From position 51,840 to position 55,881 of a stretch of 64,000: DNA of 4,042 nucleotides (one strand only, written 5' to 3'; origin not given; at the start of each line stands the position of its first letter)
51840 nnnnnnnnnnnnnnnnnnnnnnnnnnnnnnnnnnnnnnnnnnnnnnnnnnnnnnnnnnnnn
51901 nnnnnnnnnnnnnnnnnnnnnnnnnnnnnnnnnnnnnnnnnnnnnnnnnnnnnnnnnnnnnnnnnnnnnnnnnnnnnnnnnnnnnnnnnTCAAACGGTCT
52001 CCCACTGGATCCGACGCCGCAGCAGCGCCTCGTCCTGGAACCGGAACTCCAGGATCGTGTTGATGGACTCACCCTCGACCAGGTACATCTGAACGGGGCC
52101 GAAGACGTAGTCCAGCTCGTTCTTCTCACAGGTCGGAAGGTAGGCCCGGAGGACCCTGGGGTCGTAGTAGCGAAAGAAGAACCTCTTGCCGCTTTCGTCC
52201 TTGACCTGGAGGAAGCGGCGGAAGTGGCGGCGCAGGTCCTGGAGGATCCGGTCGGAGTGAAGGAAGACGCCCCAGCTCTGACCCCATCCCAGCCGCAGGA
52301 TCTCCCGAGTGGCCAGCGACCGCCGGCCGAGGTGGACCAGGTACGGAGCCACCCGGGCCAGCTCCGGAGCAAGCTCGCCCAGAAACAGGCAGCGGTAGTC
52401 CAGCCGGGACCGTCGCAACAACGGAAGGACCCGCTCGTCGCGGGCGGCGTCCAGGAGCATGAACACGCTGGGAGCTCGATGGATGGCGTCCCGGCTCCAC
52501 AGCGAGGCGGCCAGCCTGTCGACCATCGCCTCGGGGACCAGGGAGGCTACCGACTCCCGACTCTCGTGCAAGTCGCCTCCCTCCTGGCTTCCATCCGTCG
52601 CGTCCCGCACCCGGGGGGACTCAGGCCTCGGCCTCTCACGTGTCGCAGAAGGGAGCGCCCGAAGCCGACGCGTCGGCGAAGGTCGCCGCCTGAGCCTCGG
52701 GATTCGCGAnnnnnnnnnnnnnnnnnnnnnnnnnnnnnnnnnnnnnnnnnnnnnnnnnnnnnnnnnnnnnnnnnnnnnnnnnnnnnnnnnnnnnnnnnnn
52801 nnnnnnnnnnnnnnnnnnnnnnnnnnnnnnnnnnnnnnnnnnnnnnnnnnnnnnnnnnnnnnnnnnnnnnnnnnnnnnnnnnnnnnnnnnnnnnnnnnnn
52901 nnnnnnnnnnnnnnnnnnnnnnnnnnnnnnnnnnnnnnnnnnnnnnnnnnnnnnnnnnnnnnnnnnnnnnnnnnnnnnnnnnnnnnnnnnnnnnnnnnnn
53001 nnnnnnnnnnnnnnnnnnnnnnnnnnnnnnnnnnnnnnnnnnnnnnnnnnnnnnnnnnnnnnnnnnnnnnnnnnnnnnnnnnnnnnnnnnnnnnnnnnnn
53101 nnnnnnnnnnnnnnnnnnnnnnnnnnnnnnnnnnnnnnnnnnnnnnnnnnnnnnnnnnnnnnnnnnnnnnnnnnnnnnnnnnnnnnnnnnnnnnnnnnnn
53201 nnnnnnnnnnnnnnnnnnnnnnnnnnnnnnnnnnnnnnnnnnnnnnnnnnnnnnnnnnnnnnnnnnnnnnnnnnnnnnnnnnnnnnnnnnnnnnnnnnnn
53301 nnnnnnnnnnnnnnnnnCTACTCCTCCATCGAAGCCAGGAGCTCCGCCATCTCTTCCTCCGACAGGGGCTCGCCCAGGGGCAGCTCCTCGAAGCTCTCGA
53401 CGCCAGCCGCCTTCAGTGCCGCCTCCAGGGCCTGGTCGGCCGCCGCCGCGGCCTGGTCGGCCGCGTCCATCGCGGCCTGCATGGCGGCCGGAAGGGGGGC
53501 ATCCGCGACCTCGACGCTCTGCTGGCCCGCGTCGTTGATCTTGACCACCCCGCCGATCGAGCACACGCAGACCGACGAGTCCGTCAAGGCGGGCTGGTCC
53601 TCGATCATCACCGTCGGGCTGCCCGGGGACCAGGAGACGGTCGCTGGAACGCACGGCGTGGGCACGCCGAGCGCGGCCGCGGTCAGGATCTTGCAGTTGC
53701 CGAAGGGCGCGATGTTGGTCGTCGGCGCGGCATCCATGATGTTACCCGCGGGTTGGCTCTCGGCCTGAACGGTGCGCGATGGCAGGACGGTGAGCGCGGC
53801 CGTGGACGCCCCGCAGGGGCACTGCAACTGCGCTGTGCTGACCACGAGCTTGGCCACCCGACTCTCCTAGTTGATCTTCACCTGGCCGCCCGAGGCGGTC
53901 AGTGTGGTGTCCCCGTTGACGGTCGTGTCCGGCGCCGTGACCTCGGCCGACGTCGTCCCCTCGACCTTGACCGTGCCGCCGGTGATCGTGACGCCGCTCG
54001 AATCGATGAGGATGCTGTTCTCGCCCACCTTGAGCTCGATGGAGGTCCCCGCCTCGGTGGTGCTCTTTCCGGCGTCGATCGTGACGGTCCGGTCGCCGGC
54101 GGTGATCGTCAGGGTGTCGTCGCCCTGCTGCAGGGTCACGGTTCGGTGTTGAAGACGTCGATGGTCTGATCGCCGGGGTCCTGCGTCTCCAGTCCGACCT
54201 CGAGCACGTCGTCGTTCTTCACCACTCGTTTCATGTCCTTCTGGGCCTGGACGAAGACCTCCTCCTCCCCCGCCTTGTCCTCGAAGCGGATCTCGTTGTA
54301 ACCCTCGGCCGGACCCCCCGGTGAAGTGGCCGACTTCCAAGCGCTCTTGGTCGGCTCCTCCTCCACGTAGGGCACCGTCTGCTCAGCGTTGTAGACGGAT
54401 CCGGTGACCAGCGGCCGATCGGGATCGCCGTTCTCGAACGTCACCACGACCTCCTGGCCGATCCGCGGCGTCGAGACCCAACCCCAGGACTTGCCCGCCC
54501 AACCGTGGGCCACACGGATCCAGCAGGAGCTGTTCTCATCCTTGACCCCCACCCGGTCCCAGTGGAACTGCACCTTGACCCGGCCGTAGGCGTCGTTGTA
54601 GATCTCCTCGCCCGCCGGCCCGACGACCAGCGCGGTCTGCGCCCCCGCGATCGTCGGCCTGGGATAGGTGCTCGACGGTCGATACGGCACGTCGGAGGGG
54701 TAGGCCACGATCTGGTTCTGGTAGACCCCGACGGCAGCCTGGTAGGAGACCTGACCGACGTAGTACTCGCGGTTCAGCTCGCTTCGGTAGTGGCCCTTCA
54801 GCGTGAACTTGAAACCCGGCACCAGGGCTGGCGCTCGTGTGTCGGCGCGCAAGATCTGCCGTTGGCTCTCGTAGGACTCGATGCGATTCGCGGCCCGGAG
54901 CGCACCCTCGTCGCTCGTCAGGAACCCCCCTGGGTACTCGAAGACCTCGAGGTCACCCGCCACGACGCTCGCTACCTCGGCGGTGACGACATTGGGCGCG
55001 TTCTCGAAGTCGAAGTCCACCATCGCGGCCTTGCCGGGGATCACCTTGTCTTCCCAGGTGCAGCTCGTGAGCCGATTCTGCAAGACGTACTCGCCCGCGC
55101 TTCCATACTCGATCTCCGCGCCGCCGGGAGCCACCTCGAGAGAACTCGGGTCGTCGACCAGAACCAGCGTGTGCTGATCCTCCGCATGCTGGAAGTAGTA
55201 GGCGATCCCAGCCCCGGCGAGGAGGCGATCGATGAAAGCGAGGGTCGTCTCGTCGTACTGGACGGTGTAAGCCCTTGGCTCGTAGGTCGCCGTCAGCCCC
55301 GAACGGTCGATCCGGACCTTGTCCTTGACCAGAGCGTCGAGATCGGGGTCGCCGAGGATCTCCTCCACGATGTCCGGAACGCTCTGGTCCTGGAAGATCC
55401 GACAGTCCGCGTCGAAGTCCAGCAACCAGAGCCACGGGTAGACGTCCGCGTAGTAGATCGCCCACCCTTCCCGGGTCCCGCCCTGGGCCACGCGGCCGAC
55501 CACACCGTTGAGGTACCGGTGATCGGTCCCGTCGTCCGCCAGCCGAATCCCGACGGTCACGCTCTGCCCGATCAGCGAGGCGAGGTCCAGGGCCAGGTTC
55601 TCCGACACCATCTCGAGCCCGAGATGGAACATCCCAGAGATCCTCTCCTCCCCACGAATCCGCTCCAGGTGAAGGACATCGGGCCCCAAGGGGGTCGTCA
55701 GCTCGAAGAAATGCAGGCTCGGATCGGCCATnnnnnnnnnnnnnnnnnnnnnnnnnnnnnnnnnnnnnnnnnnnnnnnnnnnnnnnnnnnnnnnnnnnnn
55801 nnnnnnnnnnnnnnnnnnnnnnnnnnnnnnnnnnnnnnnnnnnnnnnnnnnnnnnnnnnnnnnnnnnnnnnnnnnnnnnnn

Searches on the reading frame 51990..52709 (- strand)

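Call 10: search_protein_families(library=pfam, proteins=[window:51990-52709:-], max_evalue=0.01)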
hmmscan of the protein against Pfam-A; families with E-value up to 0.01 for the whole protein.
window:51990-52709:- (239 aa): 1 family
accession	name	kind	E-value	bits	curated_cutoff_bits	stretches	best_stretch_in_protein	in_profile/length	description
PF13503.11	DUF4123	-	4.9e-34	117.5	25.8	1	82-199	1-117/119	Domain of unknown function (DUF4123)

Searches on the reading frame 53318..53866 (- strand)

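Call 10: search_protein_families(library=pfam, proteins=[window:53318-53866:-], max_evalue=0.01)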
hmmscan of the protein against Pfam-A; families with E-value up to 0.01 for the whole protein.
window:53318-53866:- (182 aa): 2 families
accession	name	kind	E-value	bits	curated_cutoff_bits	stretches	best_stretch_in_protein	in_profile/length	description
PF14107.11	DUF4280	-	2.5e-24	86.4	26.3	1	8-115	1-109/109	Domain of unknown function (DUF4280)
PF05488.18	PAAR_motif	-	0.0044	17.7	27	0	39-102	7-64/70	PAAR motif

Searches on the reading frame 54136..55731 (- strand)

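Call 10: search_protein_families(library=pfam, proteins=[window:54136-55731:-], max_evalue=0.01)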
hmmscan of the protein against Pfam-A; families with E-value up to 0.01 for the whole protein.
window:54136-55731:- (531 aa): 4 families
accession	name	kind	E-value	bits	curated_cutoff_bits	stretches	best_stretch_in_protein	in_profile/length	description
PF05954.17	Phage_GPD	-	3e-75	253.7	30.1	1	28-332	1-301/305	Phage tail baseplate hub (GPD)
PF22178.3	Gp5_trimer_C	-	7.1e-18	65.2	30.9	1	463-516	1-52/112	Bacteriophage T4 gp5 C-terminal trimerisation domain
PF04717.18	Phage_base_V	-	8.3e-15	55.3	23.8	1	380-447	12-75/75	Type VI secretion system/phage-baseplate injector OB domain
PF20093.5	DUF6484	-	6.7e-07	30.3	27.6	1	422-444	37-59/61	Domain of unknown function (DUF6484)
